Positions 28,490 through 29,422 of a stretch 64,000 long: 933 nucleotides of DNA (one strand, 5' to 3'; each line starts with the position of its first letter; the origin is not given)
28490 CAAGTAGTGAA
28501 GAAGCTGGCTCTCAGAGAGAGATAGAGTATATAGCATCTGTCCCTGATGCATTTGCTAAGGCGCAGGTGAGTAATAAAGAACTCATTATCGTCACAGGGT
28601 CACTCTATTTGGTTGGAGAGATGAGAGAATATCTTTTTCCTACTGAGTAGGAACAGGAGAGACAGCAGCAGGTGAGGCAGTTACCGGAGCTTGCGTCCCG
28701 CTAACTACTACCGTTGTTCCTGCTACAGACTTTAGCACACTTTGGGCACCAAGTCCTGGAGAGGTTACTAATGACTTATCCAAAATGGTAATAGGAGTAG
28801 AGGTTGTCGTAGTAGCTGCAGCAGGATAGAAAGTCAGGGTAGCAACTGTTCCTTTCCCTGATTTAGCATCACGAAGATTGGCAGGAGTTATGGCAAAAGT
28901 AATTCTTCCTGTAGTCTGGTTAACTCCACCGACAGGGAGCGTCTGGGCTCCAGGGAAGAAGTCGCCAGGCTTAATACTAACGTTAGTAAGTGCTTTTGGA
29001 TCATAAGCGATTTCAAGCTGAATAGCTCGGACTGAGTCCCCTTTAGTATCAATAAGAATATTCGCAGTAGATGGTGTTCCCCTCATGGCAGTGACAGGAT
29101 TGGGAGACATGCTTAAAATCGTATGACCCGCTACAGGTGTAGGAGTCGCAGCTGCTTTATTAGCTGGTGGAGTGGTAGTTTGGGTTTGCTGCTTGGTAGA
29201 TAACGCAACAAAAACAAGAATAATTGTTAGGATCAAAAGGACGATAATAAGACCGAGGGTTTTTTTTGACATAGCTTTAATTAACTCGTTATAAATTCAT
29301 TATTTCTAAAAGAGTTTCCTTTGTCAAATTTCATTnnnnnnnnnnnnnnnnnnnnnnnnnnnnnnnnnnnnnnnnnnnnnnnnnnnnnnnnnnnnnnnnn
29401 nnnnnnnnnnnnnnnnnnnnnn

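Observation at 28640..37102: Co-directional block of three dockerin-tailed secreted modular proteins plus a small anchored beta-domain protein: a candidate cohesin-dockerin-like surface assembly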

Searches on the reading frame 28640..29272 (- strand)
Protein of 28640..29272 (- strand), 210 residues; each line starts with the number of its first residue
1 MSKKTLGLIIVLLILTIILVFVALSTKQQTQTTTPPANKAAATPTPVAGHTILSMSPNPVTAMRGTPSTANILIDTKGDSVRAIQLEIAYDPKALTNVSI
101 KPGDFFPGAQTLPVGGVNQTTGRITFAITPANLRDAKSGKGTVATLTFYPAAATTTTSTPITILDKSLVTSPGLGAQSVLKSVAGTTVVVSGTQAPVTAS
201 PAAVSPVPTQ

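Call 3: search_protein_families(library=pfam, proteins=[window:28640-29272:-], max_evalue=1)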
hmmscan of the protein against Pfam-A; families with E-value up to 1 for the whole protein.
window:28640-29272:- (210 aa): 1 family
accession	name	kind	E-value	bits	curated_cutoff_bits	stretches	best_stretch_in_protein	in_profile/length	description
PF00963.24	Cohesin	-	1.1e-11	45.6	24.1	1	78-179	27-130/139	Cohesin domain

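Call 4: search_protein_families(library=ncbifam, proteins=[window:28640-29272:-], max_evalue=1)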
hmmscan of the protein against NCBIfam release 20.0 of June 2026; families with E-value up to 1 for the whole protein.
window:28640-29272:- (210 aa): 3 families
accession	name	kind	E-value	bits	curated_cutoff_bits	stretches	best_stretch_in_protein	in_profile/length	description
NF038218.1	IcmG_DotF_IVB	equivalog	0.077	12.6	200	1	8-68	52-118/266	type IVB secretion system protein IcmG/DotF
TIGR01195.1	oadG_fam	subfamily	0.082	13.5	36.05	1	5-42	12-51/84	sodium pump decarboxylases, gamma subunit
NF033553.1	MerP_Gpos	exception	0.24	11.2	110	1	8-53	5-52/112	mercury resistance system substrate-binding protein MerP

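Call 10: find_homologous_proteins(query=window:28640-29272:-)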
Query window:28640-29272:- (210 aa): 116 proteins with E <= 0.001 among 1280 candidates.
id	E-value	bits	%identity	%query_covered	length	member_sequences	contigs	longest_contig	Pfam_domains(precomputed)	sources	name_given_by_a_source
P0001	3.2e-120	417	100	100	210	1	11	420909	PF00963.25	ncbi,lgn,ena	-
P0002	1.5e-98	346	81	100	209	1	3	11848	PF00963.25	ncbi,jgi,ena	-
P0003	7.1e-98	344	81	100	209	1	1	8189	PF00963.25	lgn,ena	-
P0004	6.3e-97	341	82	82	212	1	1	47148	PF00963.25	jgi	jgi:hypothetical protein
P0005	1.6e-92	327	84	78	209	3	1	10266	PF00963.25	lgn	-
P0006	4.3e-87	309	74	100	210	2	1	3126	PF00963.25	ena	-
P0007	4.6e-81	289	72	99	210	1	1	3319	PF00963.25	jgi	jgi:hypothetical protein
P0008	4.9e-81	289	70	89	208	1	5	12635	PF00963.25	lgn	-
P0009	3.8e-75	270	85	74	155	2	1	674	PF00963.25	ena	-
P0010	1.7e-71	258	71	90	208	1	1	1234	PF00963.25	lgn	-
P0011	1.6e-64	235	83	66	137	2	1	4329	PF00963.25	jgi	jgi:hypothetical protein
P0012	8.6e-56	207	59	97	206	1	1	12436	PF00963.25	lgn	-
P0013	1.3e-54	203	56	82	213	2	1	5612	PF00963.25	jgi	jgi:hypothetical protein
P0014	1.9e-53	199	55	98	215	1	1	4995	PF00963.25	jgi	jgi:hypothetical protein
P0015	4.7e-53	198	58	95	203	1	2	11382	PF00963.25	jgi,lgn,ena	-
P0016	7.2e-53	197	56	80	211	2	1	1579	PF00963.25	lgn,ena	-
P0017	7.7e-53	197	56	93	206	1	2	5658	PF00963.25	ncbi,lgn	ncbi:hypothetical protein BH09PAT1_BH09PAT1_5720 [soil metagenome]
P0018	9.2e-53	197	57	93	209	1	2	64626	PF00963.25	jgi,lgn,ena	-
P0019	2.8e-52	196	58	90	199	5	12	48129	PF00963.25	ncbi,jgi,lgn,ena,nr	ncbi:MAG: Cohesin protein [Patescibacteria group bacterium]|nr:Cohesin protein [Patescibacteria grou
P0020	3.6e-52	195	57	75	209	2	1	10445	PF00963.25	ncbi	-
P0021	1.0e-51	194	56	93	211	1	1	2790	PF00963.25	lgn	-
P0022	1.1e-51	194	53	93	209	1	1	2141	PF00963.25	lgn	-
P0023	1.2e-51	194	56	80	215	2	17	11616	PF00963.25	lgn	-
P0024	2.1e-50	189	49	85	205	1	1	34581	PF00963.25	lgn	-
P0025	4.7e-50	188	55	66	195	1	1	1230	PF00963.25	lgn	-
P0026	7.2e-50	188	50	82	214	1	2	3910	PF00963.25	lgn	-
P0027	1.4e-49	187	59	56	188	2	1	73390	PF00963.25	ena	-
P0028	1.1e-48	184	51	90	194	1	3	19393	PF00963.25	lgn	-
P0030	6.4e-48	181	55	90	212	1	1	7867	PF00963.25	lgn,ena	-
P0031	6.8e-48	181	51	80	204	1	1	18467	PF00963.25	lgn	-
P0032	1.2e-47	180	51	79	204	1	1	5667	PF00963.25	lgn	-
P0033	9.3e-47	178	57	90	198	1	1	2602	PF00963.25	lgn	-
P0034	1.2e-45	174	49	68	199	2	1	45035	PF00963.25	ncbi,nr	ncbi:MAG: hypothetical protein HZC02_04740 [Candidatus Levybacteria bacterium]|nr:hypothetical prote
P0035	3.4e-45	172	51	90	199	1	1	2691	PF00963.25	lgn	-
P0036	4.6e-43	166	48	80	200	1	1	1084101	PF00963.25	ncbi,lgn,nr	ncbi:MAG: hypothetical protein KatS3mg089_0820 [Patescibacteria group bacterium]|nr:MAG: hypothetica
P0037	9.8e-43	164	51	90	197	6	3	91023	PF00963.25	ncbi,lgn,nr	ncbi:MAG: hypothetical protein KBC15_00635 [Candidatus Levybacteria bacterium]|nr:hypothetical prote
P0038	1.8e-42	164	52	70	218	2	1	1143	PF00963.25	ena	-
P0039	1.8e-42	164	52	78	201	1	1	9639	PF00963.25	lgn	-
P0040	3.5e-42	163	47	81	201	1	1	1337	PF00963.25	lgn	-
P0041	8.0e-42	161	51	70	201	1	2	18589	PF00963.25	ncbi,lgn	-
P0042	2.1e-41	160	53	70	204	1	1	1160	PF00963.25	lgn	-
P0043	2.2e-40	157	49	76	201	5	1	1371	PF00963.25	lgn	-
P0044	1.3e-37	148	51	90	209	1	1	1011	PF00963.25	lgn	-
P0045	5.3e-35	139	45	91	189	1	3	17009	PF00963.25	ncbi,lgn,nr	ncbi:MAG: hypothetical protein HY430_00245 [Candidatus Levybacteria bacterium]|nr:hypothetical prote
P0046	1.2e-33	135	46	85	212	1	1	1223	PF00963.25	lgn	-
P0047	3.7e-32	130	46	90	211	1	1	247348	PF00963.25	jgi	jgi:hypothetical protein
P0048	4.7e-32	130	45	94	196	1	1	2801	PF00963.25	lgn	-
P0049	4.7e-32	130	46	78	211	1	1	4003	PF00963.25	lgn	-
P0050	8.4e-32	129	49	90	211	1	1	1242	PF00963.25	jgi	jgi:hypothetical protein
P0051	9.8e-32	129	47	90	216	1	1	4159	PF00963.25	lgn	-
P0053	1.9e-31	128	43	90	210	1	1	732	PF00963.25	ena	-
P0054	2.8e-31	127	45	90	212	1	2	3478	PF00963.25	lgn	-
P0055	3.0e-31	127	43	94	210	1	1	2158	PF00963.25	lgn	-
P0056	4.8e-31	126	46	90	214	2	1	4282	PF00963.25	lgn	-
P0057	1.2e-30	125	44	90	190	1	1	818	PF00963.25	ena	-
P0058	1.8e-30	124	45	91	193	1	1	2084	PF00963.25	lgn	-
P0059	2.2e-30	124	40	98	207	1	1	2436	PF00963.25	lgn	-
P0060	2.7e-30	124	46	90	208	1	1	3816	PF00963.25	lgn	-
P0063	4.3e-30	123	44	91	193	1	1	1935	PF00963.25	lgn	-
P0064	7.0e-30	123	41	98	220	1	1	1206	PF00963.25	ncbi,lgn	-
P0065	1.2e-29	122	41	100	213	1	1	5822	PF00963.25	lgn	-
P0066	1.9e-29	121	42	91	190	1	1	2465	PF00963.25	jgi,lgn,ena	-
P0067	4.9e-29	120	39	92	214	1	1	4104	PF00963.25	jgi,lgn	-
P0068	6.8e-29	119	45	91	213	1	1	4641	PF00963.25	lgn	-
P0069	1.5e-28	118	45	90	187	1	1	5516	PF00963.25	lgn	-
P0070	1.5e-28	118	41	93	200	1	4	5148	PF00963.25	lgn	-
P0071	6.2e-28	116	42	90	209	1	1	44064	PF00963.25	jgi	jgi:hypothetical protein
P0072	7.9e-28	116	42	91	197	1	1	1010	PF00963.25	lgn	-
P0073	8.0e-28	116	43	75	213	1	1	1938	PF00963.25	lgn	-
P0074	1.5e-27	115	40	93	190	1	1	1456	PF00963.25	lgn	-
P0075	3.2e-27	114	41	90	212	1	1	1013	PF00963.25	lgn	-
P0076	3.9e-27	114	43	90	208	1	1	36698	PF00963.25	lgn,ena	-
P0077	9.5e-27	112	43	90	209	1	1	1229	PF00963.25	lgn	-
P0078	9.6e-27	112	43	91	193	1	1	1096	PF00963.25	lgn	-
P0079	1.2e-26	112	43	92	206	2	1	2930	PF00963.25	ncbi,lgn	-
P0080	2.4e-26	111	44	98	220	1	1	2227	PF00963.25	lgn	-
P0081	3.5e-26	111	39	90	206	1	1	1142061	PF00963.25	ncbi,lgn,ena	-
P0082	4.8e-26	110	40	70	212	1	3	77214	PF00963.25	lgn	-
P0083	8.6e-26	109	43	90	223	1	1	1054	PF00963.25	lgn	-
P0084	9.0e-26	109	42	92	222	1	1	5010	PF00963.25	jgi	jgi:hypothetical protein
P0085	2.0e-25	108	40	97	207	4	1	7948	PF00963.25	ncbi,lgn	-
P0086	2.3e-25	108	40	91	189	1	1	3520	PF00963.25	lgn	-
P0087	9.3e-25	106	42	93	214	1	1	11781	PF00963.25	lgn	-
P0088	4.8e-24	104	40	92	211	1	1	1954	PF00963.25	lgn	-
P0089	7.0e-24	103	40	91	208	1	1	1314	PF00963.25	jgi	jgi:hypothetical protein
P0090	3.5e-23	101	41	87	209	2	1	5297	PF00963.25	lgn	-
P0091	4.3e-23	100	39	90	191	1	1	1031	PF00963.25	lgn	-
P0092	9.0e-23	99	38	90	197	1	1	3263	PF00963.25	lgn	-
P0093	1.2e-22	99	41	90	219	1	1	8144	PF00963.25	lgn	-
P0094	2.4e-22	98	38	90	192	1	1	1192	PF00963.25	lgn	-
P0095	6.5e-22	97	40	94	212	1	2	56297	PF00963.25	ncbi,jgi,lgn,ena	-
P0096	2.3e-21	95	42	89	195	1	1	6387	PF00963.25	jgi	jgi:hypothetical protein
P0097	8.3e-21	93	38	92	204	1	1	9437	PF00963.25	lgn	-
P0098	1.7e-20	92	36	90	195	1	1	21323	PF00963.25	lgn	-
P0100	5.9e-20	90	39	90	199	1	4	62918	PF00963.25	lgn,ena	-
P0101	7.7e-20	90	39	100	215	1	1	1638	PF00963.25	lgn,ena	-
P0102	1.6e-19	89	39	93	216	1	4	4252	PF00963.25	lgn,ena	-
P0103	2.4e-19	88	35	98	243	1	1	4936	PF00963.25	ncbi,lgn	ncbi:MAG: cohesin domain-containing protein [Candidatus Levyibacteriota bacterium]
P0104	3.5e-19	88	38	90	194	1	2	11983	PF00963.25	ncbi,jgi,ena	-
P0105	3.7e-19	88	38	90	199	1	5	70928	PF00963.25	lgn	-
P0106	2.0e-18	85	43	61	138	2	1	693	PF00963.25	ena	-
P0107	2.4e-18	85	37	90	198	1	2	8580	PF00963.25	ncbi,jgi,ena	-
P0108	3.7e-18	84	37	90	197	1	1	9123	PF00963.25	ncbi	-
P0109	1.5e-17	82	37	90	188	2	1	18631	PF00963.25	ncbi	-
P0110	2.9e-17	81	38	70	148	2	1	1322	PF00963.25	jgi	jgi:hypothetical protein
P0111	4.1e-17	81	39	99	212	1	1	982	PF00963.25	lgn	-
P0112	6.2e-17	80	42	88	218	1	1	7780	PF00963.25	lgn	-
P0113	7.8e-15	74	39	91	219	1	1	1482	PF00963.25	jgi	jgi:hypothetical protein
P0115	3.9e-14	71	39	75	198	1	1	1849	PF00963.25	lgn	-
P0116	6.9e-14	70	37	83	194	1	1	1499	PF00963.25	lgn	-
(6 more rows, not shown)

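Call 16: find_encoding_contigs(protein=P0036, flank=10000, max_places=2)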
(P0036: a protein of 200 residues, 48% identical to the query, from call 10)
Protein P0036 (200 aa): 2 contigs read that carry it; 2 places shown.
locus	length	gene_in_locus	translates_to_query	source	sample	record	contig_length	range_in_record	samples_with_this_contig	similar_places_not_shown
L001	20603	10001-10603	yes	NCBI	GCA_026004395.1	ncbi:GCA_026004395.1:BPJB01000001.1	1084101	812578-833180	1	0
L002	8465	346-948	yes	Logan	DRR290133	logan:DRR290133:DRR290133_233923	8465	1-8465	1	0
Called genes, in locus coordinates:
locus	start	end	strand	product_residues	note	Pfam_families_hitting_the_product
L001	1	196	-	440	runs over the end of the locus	PF00464:SHMT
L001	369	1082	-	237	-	-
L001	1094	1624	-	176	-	PF00186:DHFR_1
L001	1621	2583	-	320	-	PF00303:Thymidylat_synt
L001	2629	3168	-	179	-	PF22769:DCD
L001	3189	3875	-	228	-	PF01712:dNK (weak), PF02223:Thymidylate_kin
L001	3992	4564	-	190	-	PF06559:DCD_N (weak), PF22769:DCD, PF00692:dUTPase (weak)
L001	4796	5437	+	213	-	-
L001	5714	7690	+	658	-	PF00092:VWA, PF13519:VWA_2, PF13768:VWA_3 (weak), PF17210:SdrD_B, PF02369:Big_1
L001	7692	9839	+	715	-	PF00963:Cohesin (faint), PF00092:VWA, PF13519:VWA_2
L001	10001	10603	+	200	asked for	PF00963:Cohesin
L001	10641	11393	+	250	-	PF08443:RimK, PF14398:ATPgrasp_YheCD (faint), PF02655:ATP-grasp_3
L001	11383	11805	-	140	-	PF20393:Pro_CA_2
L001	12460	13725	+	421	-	-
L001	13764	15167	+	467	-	PF08245:Mur_ligase_M (weak), PF02875:Mur_ligase_C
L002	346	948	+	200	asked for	PF00963:Cohesin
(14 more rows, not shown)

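Call 17: find_encoding_contigs(protein=P0081, flank=10000, max_places=2)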
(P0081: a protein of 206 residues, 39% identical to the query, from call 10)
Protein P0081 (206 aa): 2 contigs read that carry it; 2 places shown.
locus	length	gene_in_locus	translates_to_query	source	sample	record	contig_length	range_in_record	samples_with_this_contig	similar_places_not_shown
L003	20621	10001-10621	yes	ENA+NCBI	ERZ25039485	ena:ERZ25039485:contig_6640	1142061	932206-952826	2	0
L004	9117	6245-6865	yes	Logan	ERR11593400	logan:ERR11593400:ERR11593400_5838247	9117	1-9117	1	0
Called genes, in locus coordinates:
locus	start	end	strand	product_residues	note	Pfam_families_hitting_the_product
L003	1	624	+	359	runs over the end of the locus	PF02463:SMC_N, PF13175:AAA_15, PF13476:AAA_23, PF13514:AAA_27 (weak), PF13304:AAA_21 (weak)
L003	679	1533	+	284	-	PF01256:Carb_kinase, PF02110:HK (weak)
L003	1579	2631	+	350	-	PF02661:Fic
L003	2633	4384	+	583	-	PF04675:DNA_ligase_A_N, PF01068:DNA_ligase_A_M, PF04679:DNA_ligase_A_C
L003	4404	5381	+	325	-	PF00571:CBS (weak), PF01769:MgtE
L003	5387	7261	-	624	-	PF00580:UvrD-helicase, PF13245:AAA_19, PF01443:Viral_helicase1 (faint), PF13361:UvrD_C, PF13538:UvrD_C_2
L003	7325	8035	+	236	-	PF00121:TIM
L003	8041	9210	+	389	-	PF03816:LytR_cpsA_psr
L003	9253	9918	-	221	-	-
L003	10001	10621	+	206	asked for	PF00963:Cohesin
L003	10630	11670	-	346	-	PF01636:APH (weak)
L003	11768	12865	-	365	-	PF00154:RecA_N, PF06745:ATPase (faint), PF08423:Rad51, PF21096:RecA_C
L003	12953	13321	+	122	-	PF05635:23S_rRNA_IVP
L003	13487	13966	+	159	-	PF21982:RecX_HTH1, PF02631:RecX_HTH2, PF21981:RecX_HTH3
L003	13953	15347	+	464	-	PF00206:Lyase_1, PF10415:FumaraseC_C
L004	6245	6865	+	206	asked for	PF00963:Cohesin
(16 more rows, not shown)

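Call 18: find_encoding_contigs(protein=P0001, flank=10000, max_places=3)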
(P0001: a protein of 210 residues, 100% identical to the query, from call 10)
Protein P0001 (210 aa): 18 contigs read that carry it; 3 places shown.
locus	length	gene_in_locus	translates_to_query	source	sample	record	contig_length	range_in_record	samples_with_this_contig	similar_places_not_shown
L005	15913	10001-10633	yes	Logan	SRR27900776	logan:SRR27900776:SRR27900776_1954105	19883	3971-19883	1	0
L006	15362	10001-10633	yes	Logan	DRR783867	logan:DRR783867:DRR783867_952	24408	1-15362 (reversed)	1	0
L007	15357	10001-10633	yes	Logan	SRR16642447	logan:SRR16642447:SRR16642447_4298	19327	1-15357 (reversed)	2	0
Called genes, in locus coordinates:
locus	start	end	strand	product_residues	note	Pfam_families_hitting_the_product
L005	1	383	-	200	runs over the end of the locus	PF12917:YfbR-like (weak), PF13023:HD_3, PF01966:HD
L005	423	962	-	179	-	PF06559:DCD_N (weak), PF22769:DCD, PF00692:dUTPase (weak)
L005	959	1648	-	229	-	PF01712:dNK, PF02223:Thymidylate_kin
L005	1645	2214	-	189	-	PF06559:DCD_N (weak), PF22769:DCD, PF00692:dUTPase (weak)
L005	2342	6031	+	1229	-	PF17802:SpaA (faint), PF13620:CarboxypepD_reg (weak), PF17210:SdrD_B (weak), PF13620:CarboxypepD_reg (weak), PF17210:SdrD_B, PF22904:NOMO1-like_2nd (weak), PF17210:SdrD_B, PF13620:CarboxypepD_reg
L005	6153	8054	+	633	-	PF00092:VWA, PF13519:VWA_2, PF01835:MG2 (faint), PF13620:CarboxypepD_reg (weak), PF17210:SdrD_B, PF22904:NOMO1-like_2nd (weak), PF02369:Big_1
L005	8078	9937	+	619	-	PF00092:VWA, PF13519:VWA_2, PF13620:CarboxypepD_reg (weak), PF17210:SdrD_B, PF22904:NOMO1-like_2nd (weak)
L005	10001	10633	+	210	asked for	PF00963:Cohesin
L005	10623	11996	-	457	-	PF08245:Mur_ligase_M, PF02875:Mur_ligase_C, PF27239:FOL3_C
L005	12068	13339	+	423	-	-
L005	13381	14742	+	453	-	PF08245:Mur_ligase_M (weak), PF02875:Mur_ligase_C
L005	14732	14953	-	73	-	-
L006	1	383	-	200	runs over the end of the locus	PF12917:YfbR-like (weak), PF13023:HD_3, PF01966:HD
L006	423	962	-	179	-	PF06559:DCD_N (weak), PF22769:DCD, PF00692:dUTPase (weak)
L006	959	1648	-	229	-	PF01712:dNK, PF02223:Thymidylate_kin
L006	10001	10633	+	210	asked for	PF00963:Cohesin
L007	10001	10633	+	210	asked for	PF00963:Cohesin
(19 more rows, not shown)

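Call 31: find_related_loci(query=A2, collection=genome_contigs, flank=10000)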
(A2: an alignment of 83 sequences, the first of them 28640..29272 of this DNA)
Query A2 (210 aa) in genome_contigs; peptide patterns used: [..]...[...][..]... (x = any residue, [..] = any of these).
69 stretches matched a pattern; 54 encode a relative of the query (tblastn E <= 1e-3); 54 distinct loci.
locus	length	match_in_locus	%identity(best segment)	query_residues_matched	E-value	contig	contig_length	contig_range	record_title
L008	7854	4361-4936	58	1-188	5e-53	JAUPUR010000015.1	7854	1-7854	MAG: Patescibacteria group bacterium isolate erpe_2018_sw_18hr_WHONDRS-SW48-000091_B_bin.71 scaffold_46977, whole genome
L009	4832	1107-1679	48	1-192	7e-50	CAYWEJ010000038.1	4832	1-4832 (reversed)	MAG TPA_asm: uncultured Gammaproteobacteria bacterium isolate SRP192515_co1_134 genome assembly, contig: NODE_19273_leng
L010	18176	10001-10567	55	1-189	2e-43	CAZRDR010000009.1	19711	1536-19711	MAG TPA_asm: uncultured Gammaproteobacteria bacterium isolate SRP135725_co2_727 genome assembly, contig: k141_3840701, w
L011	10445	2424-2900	57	46-203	4e-46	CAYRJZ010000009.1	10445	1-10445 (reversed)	MAG TPA_asm: uncultured Gammaproteobacteria bacterium isolate SRP170004_co1_576 genome assembly, contig: NODE_10339_leng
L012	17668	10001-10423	49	49-190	1e-39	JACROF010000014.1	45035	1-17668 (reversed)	MAG: Candidatus Levyibacteriota bacterium isolate NC_groundwater_1954_Pr3_S-0.2um_39_3 scaffold_341150, whole genome sho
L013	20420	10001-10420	56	53-194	3e-43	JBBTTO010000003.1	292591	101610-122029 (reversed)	MAG: Patescibacteria group bacterium isolate H52-bin062_1 H52_bin062_1_000000000003, whole genome shotgun sequence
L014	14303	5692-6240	47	1-188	1e-35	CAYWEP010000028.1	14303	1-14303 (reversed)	MAG TPA_asm: uncultured Gammaproteobacteria bacterium isolate SRP269290_co3_1003 genome assembly, contig: NODE_4858_leng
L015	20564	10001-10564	40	1-190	1e-32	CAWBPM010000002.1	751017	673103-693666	MAG: Candidatus Levybacteria bacterium isolate MFD01476.bin.1.72 genome assembly, contig: contig_44254, whole genome sho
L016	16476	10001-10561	41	1-195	4e-32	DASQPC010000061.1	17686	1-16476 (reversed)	MAG TPA_asm: Candidatus Methylomirabilota bacterium isolate SMAG_U10819 k141_2997441, whole genome shotgun sequence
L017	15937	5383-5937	40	1-190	3e-31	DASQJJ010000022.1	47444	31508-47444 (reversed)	MAG TPA_asm: Candidatus Eisenbacteria bacterium isolate SMAG_U11883 k141_945054, whole genome shotgun sequence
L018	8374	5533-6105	43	1-188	7e-29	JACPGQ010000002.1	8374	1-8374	MAG: Candidatus Levyibacteriota bacterium isolate NC_groundwater_392_Ag_B-0.1um_43_10 GD18-4_B1_scaffold_84536, whole ge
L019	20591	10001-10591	39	1-194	1e-27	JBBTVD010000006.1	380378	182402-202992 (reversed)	MAG: Patescibacteria group bacterium isolate H14-bin010_1 H14_bin010_1_000000000006, whole genome shotgun sequence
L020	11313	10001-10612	40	1-203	2e-26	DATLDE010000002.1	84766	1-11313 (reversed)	MAG TPA_asm: Candidatus Limnocylindrales bacterium isolate SMAG_U14342 k141_4562558, whole genome shotgun sequence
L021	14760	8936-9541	40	1-207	2e-26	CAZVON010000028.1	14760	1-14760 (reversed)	MAG TPA_asm: uncultured Gammaproteobacteria bacterium isolate SRP269290_co3_805 genome assembly, contig: NODE_4590_lengt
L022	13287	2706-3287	35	1-198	2e-26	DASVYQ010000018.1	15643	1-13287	MAG TPA_asm: Patescibacteria group bacterium isolate SMAG_U2606 k141_545334, whole genome shotgun sequence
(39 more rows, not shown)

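Call 34: predict_structure(alignment_id=A2)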
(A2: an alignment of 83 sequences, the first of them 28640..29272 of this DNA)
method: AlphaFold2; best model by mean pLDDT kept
length: 210 residues; sequences in the alignment: 83
mean_pLDDT: 88.9   pTM: 0.70
mean pLDDT of the five models: 88.9, 88.6, 88.4, 88.1, 87.9
residues with pLDDT >= 90: 153; 70-90: 26; 50-70: 22; < 50: 9
segments of 3 or more residues with pLDDT < 50: 37-40
pLDDT, mean of each block of 10 residues (from residue 1): 89 97 73 49 68 98 96 98 98 97 97 95 98 96 98 92 97 91 98 67 72
secondary structure, 60 per line:
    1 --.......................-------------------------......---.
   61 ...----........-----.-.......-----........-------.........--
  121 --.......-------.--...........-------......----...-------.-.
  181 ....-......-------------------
elements in order: H3-25 E51-56 E60-63 E68-75 E83-89 E95-102 E110-118 E123-129 E140-150 E158-163 E168-170 E180-184 E186-191
